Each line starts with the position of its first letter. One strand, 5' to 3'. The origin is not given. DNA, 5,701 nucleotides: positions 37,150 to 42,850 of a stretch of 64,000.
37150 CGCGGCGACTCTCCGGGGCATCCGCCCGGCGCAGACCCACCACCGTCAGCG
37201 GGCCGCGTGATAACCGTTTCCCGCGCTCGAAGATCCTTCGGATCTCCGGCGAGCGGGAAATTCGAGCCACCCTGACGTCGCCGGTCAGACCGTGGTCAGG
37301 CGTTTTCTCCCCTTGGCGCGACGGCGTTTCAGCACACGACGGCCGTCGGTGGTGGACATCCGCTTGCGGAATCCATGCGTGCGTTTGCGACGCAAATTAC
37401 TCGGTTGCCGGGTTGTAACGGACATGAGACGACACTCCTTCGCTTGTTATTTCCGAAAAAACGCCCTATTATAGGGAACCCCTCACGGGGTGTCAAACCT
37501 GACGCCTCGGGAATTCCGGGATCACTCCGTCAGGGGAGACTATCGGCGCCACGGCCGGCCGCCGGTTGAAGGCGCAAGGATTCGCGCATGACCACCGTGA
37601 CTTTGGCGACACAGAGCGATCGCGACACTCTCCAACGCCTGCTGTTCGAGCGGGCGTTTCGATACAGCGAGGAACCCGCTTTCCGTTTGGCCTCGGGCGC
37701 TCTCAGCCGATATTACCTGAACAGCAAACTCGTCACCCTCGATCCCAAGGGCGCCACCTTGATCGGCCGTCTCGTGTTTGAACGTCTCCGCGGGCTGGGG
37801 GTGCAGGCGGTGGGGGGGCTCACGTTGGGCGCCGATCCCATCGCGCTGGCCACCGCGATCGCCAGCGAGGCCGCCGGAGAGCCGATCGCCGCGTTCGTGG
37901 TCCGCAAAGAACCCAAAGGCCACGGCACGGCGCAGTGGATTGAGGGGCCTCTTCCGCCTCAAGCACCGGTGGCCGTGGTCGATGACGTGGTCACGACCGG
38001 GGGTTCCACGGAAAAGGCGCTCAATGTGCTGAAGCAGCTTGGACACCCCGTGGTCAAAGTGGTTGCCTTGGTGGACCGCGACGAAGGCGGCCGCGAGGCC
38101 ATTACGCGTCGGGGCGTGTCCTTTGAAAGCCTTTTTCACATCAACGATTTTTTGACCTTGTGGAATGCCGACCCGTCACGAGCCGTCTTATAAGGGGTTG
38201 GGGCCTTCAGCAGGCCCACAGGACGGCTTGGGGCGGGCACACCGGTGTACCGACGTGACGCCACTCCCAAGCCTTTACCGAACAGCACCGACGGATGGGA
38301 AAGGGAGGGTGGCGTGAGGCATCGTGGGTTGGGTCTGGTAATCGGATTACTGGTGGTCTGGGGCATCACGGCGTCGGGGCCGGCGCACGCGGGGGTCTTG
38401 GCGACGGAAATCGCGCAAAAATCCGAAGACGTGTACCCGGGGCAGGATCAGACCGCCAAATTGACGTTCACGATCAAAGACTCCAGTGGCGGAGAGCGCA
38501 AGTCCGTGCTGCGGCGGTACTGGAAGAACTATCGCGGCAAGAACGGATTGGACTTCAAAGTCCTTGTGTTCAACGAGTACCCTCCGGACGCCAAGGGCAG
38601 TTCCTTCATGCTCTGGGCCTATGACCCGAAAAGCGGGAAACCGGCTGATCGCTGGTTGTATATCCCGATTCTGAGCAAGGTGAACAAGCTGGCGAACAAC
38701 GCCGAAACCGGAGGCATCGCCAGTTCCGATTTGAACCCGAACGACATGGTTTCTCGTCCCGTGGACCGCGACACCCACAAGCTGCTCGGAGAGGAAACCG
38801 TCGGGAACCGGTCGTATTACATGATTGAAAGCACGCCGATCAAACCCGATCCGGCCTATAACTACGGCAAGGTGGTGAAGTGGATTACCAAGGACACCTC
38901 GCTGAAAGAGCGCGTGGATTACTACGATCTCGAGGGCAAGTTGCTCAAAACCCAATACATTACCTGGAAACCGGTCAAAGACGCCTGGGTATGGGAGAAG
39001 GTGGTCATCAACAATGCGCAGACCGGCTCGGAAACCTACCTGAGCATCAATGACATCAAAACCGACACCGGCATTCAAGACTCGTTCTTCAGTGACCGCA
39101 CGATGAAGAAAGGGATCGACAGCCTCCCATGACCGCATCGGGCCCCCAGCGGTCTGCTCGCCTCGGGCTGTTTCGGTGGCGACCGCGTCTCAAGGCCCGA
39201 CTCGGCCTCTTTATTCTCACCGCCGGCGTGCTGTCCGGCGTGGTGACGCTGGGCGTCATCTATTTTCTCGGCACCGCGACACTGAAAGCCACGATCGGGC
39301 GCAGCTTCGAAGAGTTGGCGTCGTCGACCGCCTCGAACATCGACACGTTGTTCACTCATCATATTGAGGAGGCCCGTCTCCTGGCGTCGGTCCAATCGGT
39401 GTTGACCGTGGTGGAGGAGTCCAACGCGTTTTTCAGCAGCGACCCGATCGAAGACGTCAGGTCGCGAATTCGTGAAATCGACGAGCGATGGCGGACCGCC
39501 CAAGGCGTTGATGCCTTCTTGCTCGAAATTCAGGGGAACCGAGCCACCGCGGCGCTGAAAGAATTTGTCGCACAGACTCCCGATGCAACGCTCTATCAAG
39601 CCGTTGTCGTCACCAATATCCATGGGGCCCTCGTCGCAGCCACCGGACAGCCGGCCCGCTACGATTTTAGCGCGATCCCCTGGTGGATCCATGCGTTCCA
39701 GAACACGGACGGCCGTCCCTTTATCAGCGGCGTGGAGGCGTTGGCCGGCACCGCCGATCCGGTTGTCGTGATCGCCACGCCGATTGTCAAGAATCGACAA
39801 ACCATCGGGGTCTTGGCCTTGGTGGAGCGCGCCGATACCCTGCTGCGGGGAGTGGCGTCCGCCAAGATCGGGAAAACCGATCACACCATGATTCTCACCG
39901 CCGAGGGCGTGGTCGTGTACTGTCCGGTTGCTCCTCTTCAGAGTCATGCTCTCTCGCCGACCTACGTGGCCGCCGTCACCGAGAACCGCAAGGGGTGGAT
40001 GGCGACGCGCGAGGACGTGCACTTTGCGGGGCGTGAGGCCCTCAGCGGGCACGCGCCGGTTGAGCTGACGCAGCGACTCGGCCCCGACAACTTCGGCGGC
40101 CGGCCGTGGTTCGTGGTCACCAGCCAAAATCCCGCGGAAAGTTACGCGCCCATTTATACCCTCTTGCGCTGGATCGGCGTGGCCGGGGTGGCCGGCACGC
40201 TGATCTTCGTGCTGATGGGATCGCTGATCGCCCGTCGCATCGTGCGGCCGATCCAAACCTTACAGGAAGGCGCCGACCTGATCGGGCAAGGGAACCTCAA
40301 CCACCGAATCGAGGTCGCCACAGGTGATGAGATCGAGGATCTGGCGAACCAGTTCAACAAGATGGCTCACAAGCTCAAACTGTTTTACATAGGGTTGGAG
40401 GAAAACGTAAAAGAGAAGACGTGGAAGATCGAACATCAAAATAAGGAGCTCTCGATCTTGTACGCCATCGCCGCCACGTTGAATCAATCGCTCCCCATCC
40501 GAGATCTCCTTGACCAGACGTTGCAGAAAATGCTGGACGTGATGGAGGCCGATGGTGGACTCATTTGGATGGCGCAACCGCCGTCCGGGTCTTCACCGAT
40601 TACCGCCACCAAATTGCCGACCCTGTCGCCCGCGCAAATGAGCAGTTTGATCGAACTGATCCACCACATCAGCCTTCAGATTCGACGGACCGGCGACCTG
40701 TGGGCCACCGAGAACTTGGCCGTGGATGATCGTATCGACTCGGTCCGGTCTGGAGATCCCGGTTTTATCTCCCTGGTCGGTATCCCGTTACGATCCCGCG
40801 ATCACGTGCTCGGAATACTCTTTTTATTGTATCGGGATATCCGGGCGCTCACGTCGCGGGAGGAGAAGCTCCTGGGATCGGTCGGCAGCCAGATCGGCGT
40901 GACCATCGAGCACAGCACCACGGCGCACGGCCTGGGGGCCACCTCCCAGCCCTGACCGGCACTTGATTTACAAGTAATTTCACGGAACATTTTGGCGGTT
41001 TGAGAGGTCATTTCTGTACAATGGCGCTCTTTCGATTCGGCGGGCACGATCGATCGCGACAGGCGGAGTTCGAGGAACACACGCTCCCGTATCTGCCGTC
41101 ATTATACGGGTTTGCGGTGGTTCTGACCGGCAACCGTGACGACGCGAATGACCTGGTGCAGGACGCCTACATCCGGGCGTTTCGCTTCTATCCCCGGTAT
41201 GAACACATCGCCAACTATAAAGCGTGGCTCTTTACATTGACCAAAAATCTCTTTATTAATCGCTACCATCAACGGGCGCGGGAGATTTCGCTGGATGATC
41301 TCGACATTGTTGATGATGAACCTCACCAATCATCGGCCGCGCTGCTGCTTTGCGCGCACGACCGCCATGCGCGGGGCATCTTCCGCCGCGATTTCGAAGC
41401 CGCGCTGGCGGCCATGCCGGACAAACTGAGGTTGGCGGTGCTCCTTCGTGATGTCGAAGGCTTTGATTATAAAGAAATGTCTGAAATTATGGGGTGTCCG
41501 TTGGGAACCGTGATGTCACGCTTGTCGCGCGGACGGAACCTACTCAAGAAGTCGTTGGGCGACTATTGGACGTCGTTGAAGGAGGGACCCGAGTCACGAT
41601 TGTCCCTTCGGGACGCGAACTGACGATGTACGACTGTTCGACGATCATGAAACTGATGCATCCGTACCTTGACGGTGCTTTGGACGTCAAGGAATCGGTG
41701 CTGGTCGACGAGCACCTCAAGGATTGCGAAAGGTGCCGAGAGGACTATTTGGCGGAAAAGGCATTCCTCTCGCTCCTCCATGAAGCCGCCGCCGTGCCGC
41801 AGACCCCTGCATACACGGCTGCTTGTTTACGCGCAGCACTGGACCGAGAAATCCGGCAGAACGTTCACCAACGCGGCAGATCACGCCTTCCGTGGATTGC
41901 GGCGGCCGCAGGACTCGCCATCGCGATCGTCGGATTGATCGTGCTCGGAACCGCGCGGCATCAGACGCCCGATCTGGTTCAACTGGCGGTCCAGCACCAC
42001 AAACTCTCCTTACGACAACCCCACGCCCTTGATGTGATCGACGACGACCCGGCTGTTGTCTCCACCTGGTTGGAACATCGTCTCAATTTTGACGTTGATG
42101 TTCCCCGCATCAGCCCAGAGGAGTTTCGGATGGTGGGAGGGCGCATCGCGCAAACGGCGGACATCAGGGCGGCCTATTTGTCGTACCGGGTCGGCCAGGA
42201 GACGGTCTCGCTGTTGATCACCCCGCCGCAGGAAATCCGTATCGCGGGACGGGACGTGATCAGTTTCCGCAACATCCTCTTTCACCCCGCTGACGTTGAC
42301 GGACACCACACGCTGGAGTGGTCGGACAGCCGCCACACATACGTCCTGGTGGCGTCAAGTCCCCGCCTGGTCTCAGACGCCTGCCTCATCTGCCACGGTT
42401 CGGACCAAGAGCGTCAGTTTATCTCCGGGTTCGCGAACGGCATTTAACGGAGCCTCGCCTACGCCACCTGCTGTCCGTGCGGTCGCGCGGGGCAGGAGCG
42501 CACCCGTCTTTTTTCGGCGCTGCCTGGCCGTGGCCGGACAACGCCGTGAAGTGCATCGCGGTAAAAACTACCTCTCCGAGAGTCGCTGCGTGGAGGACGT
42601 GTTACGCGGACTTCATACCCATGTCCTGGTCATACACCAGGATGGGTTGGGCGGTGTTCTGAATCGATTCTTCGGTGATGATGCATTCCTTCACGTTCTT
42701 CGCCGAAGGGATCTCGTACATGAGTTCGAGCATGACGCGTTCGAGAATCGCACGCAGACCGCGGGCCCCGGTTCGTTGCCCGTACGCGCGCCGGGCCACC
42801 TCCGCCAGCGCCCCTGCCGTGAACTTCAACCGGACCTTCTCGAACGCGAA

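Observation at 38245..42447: Four-gene operon: LolA-like periplasmic protein, Cache/HAMP/GAF sensor without output, ECF sigma, zf-HC2 anti-sigma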

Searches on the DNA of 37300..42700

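Call 75: search_rna_families(source=window, start=37300, end=42700, threshold=evalue, max_evalue=1)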
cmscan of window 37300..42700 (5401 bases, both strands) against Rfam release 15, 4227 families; matches with E-value up to 1: 0.
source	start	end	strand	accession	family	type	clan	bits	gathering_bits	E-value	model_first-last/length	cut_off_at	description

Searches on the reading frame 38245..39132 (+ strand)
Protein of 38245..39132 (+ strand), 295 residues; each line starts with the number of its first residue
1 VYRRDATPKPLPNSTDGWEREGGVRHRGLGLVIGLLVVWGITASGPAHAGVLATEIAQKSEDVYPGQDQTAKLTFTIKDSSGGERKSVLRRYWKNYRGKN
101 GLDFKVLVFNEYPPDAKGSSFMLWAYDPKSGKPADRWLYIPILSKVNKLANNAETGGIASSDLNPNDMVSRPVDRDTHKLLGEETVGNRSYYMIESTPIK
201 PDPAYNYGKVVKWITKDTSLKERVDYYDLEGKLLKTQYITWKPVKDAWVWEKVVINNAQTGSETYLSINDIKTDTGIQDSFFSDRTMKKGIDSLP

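Call 3: search_protein_families(library=pfam, proteins=[window:38245-39132:+], max_evalue=0.1)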
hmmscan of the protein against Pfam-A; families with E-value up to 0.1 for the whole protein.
window:38245-39132:+ (295 aa): 2 families
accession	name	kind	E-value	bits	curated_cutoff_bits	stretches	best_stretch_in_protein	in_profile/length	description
PF17131.11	LolA_like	-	8.6e-42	143.3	30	1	105-289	4-184/184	Outer membrane lipoprotein-sorting protein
PF07044.18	DUF1329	-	6.4e-07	29.4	23.1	1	85-153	118-190/368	Protein of unknown function (DUF1329)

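Call 4: search_protein_families(library=ncbifam, proteins=[window:38245-39132:+], max_evalue=0.1)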
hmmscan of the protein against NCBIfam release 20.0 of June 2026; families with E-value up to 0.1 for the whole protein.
window:38245-39132:+ (295 aa): 0 families

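Call 29: search_solved_structures(query=window:38314-39132:+, max_evalue=1)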
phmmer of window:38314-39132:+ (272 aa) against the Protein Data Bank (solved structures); distinct sequences matched with E-value up to 1: 6.
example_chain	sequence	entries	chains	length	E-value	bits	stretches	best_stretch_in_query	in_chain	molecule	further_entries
9tp6_A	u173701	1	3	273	5.4e-34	121.3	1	31-267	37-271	Outer membrane lipoprotein-sorting protein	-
4z48_A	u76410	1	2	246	6.9e-27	97.9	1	32-263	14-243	Uncharacterized protein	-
3bk5_A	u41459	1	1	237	3.5e-19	72.7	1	32-265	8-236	putative outer membrane lipoprotein-sorting protein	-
3buu_A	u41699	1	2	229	3.6e-08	36.5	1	109-260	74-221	Uncharacterized LolA superfamily protein NE2245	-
2fam_A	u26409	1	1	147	0.46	13.2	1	74-140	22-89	MYOGLOBIN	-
1mba_A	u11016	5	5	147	0.46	13.2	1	74-140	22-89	MYOGLOBIN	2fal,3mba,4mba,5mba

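Call 55: find_homologous_proteins(query=window:38314-39132:+, max_evalue=0.00001)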
Query window:38314-39132:+ (272 aa): 92 proteins with E <= 0.00001 among 821 candidates.
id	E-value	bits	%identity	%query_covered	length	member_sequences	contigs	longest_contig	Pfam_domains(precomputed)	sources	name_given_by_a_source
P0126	4.4e-167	573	91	100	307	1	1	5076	PF07044.18,PF17131.12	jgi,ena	jgi:outer membrane lipoprotein-sorting protein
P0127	6.4e-167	572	91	100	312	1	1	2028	PF07044.18,PF17131.12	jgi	jgi:hypothetical protein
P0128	1.1e-164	565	90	100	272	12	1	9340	PF07044.18,PF17131.12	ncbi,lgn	-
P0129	1.3e-157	542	94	93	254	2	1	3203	PF07044.18,PF17131.12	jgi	-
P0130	7.6e-150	516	81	100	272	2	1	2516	PF07044.18,PF17131.12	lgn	-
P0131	4.2e-149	514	82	100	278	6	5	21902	PF17131.12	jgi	jgi:hypothetical protein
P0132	2.4e-144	498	79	100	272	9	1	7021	PF07044.18,PF17131.12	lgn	-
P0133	3.3e-143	494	80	99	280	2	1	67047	PF17131.12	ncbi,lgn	-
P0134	5.4e-143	494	79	97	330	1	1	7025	PF07044.18,PF17131.12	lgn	-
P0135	9.9e-141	486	84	92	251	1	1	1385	PF07044.18,PF17131.12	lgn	-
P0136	4.7e-138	477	77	99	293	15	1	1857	PF07044.18,PF17131.12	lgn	-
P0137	4.6e-137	474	76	100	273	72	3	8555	PF07044.18,PF17131.12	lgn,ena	-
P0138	3.0e-136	471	78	95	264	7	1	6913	PF07044.18,PF17131.12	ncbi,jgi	jgi:hypothetical protein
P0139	5.1e-136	471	78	97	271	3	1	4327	PF07044.18,PF17131.12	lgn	-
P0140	1.4e-134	466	73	100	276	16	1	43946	PF07044.18,PF17131.12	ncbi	-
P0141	2.1e-133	462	75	99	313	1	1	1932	PF07044.18,PF17131.12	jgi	jgi:hypothetical protein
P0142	7.3e-133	460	75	96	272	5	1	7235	PF07044.18,PF17131.12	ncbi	ncbi:MAG: outer membrane lipoprotein-sorting protein [Nitrospiria bacterium]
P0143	5.4e-131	454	72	100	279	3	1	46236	PF07044.18,PF17131.12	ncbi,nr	ncbi:MAG: outer membrane lipoprotein-sorting protein [Nitrospirae bacterium]|nr:outer membrane lipop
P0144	4.4e-128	445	75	93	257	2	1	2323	PF07044.18,PF17131.12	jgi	-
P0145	8.6e-92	326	53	98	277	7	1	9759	PF17131.12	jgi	jgi:hypothetical protein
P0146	3.6e-91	324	56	90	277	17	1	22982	PF17131.12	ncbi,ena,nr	ncbi:MAG TPA: outer membrane lipoprotein-sorting protein [Nitrospiria bacterium]|nr:outer membrane l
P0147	8.2e-91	322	54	98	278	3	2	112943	PF17131.12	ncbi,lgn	-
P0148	1.6e-90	322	55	90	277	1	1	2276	PF17131.12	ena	-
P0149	6.7e-90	319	51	100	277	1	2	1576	PF17131.12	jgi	jgi:hypothetical protein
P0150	1.4e-89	318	54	97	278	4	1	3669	PF17131.12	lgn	-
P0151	1.5e-89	318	53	97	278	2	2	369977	PF17131.12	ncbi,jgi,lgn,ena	-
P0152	3.4e-88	314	55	96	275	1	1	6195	PF07044.18,PF17131.12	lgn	-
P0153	5.7e-88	313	54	92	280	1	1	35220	PF17131.12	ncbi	-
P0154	7.0e-88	313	50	98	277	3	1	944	PF17131.12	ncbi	-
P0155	8.6e-88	313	56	96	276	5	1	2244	PF07044.18,PF17131.12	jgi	jgi:outer membrane lipoprotein-sorting protein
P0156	1.6e-87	312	52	99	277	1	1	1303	PF17131.12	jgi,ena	-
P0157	6.0e-87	310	50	98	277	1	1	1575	PF17131.12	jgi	jgi:hypothetical protein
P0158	3.7e-86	307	54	96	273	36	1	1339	PF07044.18,PF17131.12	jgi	-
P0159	3.8e-86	307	55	97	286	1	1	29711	PF07044.18,PF17131.12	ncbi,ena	-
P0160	7.3e-86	306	50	96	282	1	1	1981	PF17131.12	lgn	-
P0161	8.9e-86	306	53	98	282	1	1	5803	PF07044.18,PF17131.12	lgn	-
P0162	1.1e-85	306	55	97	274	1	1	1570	PF17131.12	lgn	-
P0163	2.6e-85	304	53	96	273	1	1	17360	PF07044.18,PF17131.12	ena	-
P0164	3.4e-85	304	54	94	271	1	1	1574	PF07044.18,PF17131.12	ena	-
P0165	3.5e-85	304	56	91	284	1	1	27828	PF07044.18,PF17131.12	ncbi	ncbi:MAG: outer membrane lipoprotein-sorting protein [Nitrospiria bacterium]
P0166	4.7e-85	304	49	99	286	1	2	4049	PF17131.12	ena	-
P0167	8.2e-85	303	56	90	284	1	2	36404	PF07044.18,PF17131.12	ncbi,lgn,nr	ncbi:MAG: outer membrane lipoprotein-sorting protein [Nitrospirae bacterium]|nr:outer membrane lipop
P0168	8.2e-85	303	53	96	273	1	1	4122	PF07044.18,PF17131.12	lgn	-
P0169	1.5e-84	302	53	96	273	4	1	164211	PF07044.18,PF17131.12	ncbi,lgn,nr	ncbi:MAG: outer membrane lipoprotein-sorting protein [Nitrospirae bacterium]|nr:outer membrane lipop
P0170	1.6e-84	302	52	98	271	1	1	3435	PF07044.18,PF17131.12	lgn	-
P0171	4.1e-84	301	53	94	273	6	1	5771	PF07044.18,PF17131.12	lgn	-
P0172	6.4e-84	300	53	92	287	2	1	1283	PF07044.18,PF17131.12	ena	-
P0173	6.6e-84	300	51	97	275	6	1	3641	PF07044.18,PF17131.12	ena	-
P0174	6.7e-84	300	53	94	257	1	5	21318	PF07044.18,PF17131.12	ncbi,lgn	-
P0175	8.1e-84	300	52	97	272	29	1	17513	PF07044.18,PF17131.12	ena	-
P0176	1.5e-83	299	53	88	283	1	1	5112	PF07044.18,PF17131.12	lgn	-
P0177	1.6e-83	299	52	89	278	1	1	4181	PF17131.12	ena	-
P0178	1.8e-83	298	53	93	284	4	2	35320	PF07044.18,PF17131.12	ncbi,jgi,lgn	jgi:hypothetical protein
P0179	3.4e-83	297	52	97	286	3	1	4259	PF07044.18,PF17131.12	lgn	-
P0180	3.5e-83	297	54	97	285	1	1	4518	PF07044.18,PF17131.12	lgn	-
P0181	4.2e-83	297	51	98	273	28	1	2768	PF07044.18,PF17131.12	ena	-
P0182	1.1e-82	296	54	90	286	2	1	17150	PF07044.18,PF17131.12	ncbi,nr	ncbi:MAG: outer membrane lipoprotein-sorting protein [Nitrospirae bacterium]|nr:outer membrane lipop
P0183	3.2e-82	294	51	94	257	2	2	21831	PF07044.18,PF17131.12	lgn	-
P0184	3.5e-82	294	52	92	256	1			PF07044.18,PF17131.12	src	-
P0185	2.0e-81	292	52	91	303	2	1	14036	PF07044.18,PF17131.12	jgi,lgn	jgi:hypothetical protein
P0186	2.9e-81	291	51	90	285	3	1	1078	PF07044.18,PF17131.12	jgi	jgi:outer membrane lipoprotein-sorting protein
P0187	9.3e-81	289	51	98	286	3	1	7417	PF07044.18,PF17131.12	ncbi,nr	ncbi:MAG: outer membrane lipoprotein-sorting protein [Nitrospira sp.]|nr:outer membrane lipoprotein-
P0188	7.4e-80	287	49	97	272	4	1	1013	PF07044.18,PF17131.12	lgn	-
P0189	1.4e-79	286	52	98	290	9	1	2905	PF07044.18,PF17131.12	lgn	-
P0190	2.5e-79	285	52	96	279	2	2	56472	PF07044.18,PF17131.12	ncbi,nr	ncbi:MAG: outer membrane lipoprotein-sorting protein [Nitrospirae bacterium]|nr:outer membrane lipop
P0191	5.7e-77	277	50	88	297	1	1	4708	PF07044.18,PF17131.12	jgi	jgi:hypothetical protein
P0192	2.2e-76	275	76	58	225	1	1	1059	PF17131.12,PF13458.13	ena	-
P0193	2.4e-76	275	50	89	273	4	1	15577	PF07044.18,PF17131.12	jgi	jgi:outer membrane lipoprotein-sorting protein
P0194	2.7e-76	275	54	89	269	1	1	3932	PF07044.18,PF17131.12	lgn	-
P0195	1.8e-75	272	48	98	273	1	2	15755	PF07044.18,PF17131.12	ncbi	-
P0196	4.7e-75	271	50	91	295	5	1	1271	PF07044.18,PF17131.12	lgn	-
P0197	2.6e-72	262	44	100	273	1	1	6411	PF07044.18,PF17131.12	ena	-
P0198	8.7e-72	260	54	81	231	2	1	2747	PF17131.12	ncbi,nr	ncbi:MAG: outer membrane lipoprotein-sorting protein, partial [Nitrospira sp.]|nr:outer membrane lip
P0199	5.0e-59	218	45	94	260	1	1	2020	PF17131.12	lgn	-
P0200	4.1e-57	212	39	99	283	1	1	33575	PF07044.18,PF17131.12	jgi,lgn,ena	-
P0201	4.7e-57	212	40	92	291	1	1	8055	PF07044.18,PF17131.12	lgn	-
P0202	7.1e-57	211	39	97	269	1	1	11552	PF07044.18,PF17131.12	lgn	-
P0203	8.2e-57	211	41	97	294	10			PF07044.18,PF17131.12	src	-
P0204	3.6e-56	209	39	88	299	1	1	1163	PF17131.12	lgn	-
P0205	9.4e-52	194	38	87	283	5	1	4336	PF07044.18,PF17131.12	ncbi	-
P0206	1.1e-51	194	36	96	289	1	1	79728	PF07044.18,PF17131.12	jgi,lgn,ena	-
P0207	1.4e-51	194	39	89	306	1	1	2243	PF07044.18,PF17131.12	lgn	-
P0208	1.5e-51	194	36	96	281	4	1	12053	PF07044.18,PF17131.12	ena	-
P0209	1.2e-50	191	36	96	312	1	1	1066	PF07044.18,PF17131.12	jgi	jgi:hypothetical protein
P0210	2.0e-50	190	37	87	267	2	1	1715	PF07044.18,PF17131.12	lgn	-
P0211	6.3e-50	188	38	92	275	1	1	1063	PF07044.18,PF17131.12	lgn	-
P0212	5.0e-49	185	38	87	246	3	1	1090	PF17131.12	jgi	jgi:hypothetical protein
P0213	1.3e-36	145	48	54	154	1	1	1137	PF07044.18,PF17131.12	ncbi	-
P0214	1.2e-31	128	33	96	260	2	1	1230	PF07044.18,PF17131.12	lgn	-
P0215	3.6e-24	104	30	95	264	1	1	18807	PF07044.18,PF17131.12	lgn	-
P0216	5.9e-13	67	30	87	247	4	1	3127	PF03888.21,PF17131.12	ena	-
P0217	4.0e-11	61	28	87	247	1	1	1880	PF03888.21,PF17131.12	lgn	-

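Call 56: find_encoding_contigs(protein=P0200, flank=5000, max_places=1)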
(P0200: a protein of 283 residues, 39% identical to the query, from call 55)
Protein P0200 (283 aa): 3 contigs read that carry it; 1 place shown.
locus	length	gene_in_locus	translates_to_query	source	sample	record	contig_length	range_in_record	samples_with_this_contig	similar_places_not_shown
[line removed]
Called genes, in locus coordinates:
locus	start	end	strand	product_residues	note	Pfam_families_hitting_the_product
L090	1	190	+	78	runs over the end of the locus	PF02597:ThiS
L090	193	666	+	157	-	PF02391:MoaE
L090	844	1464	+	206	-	PF00300:His_Phos_1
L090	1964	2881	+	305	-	-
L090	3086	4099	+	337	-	PF08100:Dimerisation, PF00891:Methyltransf_2, PF05175:MTS (weak)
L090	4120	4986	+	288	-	PF07044:DUF1329 (faint), PF17131:TP_0789-like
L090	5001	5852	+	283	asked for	PF07044:DUF1329 (faint), PF17131:TP_0789-like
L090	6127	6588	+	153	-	-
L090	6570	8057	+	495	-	PF06980:DUF1302 (weak)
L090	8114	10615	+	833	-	PF03176:MMPL, PF02460:Patched, PF12349:Sterol-sensing, PF03176:MMPL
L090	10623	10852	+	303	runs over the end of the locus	-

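Call 57: find_encoding_contigs(protein=P0206, flank=5000, max_places=1)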
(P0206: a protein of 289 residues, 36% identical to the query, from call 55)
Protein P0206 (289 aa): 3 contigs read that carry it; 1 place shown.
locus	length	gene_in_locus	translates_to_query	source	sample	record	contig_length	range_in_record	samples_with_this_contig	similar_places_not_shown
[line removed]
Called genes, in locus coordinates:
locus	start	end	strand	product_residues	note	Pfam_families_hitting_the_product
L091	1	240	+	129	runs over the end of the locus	PF00072:Response_reg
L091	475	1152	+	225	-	PF01553:Acyltransferase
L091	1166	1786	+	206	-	PF00300:His_Phos_1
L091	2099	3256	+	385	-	-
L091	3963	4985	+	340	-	PF08100:Dimerisation, PF00891:Methyltransf_2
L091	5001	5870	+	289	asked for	PF07044:DUF1329 (weak), PF17131:TP_0789-like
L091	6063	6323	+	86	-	PF13442:Cytochrome_CBB3, PF00034:Cytochrom_C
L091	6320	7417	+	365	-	PF07494:Reg_prop (faint)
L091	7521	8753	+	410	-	PF07494:Reg_prop (faint)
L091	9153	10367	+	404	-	PF01344:Kelch_1 (weak), PF07646:Kelch_2 (faint), PF13415:Beta-prop_FBX42 (weak), PF24681:Kelch_KLHDC2_KLHL20_DRC7, PF24981:Beta-prop_ATRN-LZTR1 (faint), PF24996:NANM (faint), PF25210:Kelch_FKB95 (faint), PF24681:Kelch_KLHDC2_KLHL20_DRC7, +1 more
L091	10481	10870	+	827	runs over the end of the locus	PF00672:HAMP, PF00989:PAS, PF13188:PAS_8 (faint), PF13426:PAS_9, PF00990:GGDEF, PF00563:EAL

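Call 58: find_encoding_contigs(protein=P0215, flank=5000, max_places=1)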
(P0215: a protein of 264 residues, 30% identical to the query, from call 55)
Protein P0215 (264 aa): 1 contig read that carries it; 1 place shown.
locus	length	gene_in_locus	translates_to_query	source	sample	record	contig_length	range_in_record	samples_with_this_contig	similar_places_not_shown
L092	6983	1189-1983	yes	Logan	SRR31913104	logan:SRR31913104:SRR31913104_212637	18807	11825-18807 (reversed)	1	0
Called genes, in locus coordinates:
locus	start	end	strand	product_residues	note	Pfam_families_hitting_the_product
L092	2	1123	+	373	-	?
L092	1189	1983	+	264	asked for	PF07044:DUF1329 (weak), PF17131:TP_0789-like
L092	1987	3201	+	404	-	-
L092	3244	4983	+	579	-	PF00501:AMP-binding, PF23024:AMP-dom_DIP2-like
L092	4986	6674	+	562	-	PF02770:Acyl-CoA_dh_M, PF00441:Acyl-CoA_dh_1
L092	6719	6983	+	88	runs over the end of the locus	PF00550:PP-binding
